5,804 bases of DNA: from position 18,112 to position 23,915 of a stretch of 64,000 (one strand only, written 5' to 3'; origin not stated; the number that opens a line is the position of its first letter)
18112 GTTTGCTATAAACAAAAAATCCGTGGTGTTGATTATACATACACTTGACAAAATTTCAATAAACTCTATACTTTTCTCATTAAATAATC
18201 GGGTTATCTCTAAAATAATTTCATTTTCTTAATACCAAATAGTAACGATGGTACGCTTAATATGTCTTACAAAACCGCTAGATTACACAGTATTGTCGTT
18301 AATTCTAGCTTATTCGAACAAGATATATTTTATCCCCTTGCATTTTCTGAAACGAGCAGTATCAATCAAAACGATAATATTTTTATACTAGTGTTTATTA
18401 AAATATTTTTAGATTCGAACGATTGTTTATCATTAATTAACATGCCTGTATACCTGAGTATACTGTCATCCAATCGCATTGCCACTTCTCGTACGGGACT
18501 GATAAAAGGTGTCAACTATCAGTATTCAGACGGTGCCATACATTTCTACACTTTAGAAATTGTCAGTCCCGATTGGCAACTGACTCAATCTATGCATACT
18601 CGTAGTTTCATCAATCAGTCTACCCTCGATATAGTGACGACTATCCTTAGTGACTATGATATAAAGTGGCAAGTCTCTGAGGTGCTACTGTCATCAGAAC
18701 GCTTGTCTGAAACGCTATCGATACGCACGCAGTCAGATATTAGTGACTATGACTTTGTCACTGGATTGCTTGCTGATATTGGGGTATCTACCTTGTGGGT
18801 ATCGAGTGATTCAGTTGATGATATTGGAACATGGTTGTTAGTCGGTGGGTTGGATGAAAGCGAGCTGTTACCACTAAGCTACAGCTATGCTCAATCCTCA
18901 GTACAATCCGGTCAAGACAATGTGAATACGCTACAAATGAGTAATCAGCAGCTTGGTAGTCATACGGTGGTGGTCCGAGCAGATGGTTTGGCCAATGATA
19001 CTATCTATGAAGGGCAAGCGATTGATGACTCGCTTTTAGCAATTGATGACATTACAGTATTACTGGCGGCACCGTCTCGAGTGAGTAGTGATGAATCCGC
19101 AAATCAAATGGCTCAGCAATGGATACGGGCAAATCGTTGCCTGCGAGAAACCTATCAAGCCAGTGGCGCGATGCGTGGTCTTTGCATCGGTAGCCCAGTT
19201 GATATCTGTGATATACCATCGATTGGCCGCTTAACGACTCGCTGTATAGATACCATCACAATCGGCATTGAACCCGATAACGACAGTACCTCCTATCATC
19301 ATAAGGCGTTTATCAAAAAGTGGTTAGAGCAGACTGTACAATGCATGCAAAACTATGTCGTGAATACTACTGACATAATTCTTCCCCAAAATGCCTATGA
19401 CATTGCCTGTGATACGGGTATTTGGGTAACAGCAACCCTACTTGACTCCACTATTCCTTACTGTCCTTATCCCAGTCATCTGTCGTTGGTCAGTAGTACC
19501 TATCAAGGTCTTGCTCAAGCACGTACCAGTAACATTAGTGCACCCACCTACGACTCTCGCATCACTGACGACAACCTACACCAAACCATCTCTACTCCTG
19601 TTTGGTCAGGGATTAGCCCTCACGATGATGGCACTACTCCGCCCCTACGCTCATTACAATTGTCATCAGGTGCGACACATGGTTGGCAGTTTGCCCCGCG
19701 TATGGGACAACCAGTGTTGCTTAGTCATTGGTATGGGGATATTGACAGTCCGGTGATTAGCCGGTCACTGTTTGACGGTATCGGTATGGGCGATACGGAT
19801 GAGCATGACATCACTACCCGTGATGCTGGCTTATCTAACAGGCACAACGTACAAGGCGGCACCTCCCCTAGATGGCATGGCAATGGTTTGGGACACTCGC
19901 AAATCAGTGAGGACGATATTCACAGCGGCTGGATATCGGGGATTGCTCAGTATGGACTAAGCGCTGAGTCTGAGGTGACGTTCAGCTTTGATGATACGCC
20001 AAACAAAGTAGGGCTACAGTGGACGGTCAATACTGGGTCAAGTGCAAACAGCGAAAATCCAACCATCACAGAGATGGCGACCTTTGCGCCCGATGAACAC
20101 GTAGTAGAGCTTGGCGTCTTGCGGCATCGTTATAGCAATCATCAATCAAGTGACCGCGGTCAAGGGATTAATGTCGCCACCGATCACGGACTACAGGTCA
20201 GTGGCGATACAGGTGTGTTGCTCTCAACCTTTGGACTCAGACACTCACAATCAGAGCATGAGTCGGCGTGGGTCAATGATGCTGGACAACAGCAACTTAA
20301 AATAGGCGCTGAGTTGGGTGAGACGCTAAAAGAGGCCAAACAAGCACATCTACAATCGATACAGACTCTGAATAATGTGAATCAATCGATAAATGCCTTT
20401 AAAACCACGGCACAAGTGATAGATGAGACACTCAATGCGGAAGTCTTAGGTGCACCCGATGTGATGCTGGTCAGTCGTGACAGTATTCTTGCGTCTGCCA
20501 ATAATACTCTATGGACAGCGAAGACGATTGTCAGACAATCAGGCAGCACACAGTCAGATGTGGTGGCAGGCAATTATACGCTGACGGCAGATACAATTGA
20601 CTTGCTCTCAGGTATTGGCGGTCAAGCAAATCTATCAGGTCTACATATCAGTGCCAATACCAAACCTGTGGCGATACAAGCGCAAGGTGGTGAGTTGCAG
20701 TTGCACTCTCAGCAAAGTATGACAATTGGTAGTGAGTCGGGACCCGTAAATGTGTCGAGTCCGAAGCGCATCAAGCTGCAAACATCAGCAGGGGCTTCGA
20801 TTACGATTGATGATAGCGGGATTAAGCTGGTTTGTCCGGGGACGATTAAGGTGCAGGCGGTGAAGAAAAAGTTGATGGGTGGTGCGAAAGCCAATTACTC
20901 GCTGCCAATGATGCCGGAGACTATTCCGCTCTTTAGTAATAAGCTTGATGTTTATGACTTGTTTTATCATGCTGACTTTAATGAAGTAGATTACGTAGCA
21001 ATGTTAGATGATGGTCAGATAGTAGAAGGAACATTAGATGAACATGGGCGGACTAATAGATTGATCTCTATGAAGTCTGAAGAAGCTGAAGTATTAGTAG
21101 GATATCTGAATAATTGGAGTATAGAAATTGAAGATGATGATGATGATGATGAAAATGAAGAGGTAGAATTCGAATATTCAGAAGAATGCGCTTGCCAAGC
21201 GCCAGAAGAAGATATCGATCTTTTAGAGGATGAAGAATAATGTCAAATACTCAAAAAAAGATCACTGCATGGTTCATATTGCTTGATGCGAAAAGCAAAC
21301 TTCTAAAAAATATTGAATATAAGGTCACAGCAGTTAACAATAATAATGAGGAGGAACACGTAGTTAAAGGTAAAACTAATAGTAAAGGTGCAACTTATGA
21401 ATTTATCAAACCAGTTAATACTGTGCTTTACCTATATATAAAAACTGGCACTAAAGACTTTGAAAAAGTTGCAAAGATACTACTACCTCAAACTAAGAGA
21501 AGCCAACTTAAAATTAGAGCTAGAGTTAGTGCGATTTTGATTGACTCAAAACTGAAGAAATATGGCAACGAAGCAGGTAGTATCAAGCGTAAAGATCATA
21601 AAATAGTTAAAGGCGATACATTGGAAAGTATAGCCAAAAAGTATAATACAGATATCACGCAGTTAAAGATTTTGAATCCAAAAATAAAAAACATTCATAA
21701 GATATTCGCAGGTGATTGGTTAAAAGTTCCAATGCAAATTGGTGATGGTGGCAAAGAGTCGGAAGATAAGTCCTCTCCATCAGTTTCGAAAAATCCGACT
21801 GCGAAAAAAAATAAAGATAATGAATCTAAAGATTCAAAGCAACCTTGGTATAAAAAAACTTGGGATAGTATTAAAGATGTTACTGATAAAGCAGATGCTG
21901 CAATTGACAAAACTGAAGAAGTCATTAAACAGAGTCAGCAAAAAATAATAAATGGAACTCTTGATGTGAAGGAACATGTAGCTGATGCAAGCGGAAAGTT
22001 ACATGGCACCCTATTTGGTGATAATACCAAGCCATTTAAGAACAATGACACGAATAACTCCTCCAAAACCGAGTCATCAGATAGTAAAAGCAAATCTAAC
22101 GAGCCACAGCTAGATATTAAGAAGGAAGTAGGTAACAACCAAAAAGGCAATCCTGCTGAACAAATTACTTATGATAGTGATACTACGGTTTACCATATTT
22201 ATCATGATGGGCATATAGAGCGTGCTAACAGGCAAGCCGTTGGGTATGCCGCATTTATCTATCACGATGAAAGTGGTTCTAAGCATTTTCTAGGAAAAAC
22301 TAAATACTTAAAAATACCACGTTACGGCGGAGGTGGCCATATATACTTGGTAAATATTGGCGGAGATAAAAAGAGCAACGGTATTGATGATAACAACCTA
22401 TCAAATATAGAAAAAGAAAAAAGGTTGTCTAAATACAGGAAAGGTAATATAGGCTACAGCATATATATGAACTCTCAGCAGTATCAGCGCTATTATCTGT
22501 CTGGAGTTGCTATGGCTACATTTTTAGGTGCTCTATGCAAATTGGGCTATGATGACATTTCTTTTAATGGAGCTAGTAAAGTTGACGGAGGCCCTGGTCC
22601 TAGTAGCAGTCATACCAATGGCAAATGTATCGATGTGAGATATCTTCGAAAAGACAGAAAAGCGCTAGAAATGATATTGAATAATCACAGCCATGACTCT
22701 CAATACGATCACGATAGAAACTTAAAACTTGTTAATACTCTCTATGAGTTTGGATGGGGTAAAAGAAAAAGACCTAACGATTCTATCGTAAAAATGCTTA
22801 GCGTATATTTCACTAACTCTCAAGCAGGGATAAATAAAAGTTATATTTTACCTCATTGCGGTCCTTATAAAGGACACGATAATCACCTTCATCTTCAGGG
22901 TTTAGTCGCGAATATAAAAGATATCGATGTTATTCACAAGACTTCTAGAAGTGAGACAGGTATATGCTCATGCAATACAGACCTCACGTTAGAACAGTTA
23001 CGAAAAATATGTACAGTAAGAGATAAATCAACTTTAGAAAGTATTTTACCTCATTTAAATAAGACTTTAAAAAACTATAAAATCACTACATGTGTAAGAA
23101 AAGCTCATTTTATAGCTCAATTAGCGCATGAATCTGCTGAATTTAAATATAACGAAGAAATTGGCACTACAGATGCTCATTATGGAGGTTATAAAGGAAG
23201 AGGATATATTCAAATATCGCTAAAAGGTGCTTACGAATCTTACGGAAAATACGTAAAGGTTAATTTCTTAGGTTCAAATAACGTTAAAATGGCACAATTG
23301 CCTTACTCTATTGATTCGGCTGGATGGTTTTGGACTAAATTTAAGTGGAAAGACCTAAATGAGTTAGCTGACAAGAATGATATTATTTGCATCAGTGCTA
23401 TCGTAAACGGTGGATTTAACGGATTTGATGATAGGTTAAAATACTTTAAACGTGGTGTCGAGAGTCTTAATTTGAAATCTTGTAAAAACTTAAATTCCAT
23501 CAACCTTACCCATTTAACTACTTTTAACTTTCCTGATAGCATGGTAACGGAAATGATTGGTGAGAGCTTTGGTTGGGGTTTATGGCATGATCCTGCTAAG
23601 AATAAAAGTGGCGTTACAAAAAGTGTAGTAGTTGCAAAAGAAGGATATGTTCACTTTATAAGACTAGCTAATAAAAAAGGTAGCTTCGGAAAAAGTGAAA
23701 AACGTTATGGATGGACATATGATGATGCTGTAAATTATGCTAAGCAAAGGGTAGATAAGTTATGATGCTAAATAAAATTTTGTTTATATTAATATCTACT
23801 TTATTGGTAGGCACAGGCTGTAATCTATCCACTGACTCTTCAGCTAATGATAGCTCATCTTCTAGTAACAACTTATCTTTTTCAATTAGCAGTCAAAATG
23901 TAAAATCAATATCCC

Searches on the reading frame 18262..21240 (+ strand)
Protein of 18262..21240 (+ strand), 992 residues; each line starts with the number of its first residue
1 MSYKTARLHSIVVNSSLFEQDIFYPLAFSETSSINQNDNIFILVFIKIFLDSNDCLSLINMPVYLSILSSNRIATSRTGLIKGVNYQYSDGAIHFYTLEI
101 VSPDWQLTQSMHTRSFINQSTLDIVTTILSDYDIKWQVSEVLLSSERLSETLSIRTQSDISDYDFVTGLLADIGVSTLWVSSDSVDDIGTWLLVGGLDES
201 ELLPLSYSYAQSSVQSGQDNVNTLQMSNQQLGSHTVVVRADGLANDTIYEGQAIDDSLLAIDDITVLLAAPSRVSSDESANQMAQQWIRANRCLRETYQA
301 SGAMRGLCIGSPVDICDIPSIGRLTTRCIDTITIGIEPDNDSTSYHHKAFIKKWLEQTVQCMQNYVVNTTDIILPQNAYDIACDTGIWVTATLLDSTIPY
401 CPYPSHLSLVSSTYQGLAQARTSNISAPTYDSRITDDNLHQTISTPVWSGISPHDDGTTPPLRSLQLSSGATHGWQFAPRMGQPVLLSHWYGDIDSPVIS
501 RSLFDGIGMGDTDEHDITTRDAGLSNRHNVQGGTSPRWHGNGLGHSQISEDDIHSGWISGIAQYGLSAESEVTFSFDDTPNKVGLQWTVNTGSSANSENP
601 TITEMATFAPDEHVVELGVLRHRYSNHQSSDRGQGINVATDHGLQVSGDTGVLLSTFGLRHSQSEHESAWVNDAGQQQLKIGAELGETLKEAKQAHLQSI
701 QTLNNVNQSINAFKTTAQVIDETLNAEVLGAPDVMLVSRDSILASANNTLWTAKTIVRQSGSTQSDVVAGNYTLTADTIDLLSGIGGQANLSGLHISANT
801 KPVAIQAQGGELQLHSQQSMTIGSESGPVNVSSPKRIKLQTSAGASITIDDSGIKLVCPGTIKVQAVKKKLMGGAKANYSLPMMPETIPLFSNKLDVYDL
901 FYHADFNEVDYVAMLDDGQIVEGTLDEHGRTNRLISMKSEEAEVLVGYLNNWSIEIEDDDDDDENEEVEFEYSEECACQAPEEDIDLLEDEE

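Call 28: search_protein_families(library=pfam, proteins=[window:18262-21240:+], max_evalue=0.001)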
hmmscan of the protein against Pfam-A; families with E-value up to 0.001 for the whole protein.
window:18262-21240:+ (992 aa): 3 families
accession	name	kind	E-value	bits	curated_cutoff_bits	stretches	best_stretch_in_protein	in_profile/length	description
PF10106.14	DUF2345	-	6.8e-19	68.6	30.7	1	726-875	6-151/151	Uncharacterized protein conserved in bacteria (DUF2345)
PF05954.17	Phage_GPD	-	9.6e-17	61.5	30.1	1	52-315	20-279/305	Phage tail baseplate hub (GPD)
PF13296.11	T6SS_Vgr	-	2.4e-06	28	22.4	1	616-691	34-106/108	Putative type VI secretion system Rhs element Vgr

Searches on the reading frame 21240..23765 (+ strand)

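Call 28: search_protein_families(library=pfam, proteins=[window:21240-23765:+], max_evalue=0.001)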
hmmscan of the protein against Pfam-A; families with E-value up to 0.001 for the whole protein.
window:21240-23765:+ (841 aa): 1 family
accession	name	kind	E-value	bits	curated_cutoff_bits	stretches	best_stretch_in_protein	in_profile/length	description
PF01476.26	LysM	-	3e-11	43.5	20.9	1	120-164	1-43/43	LysM domain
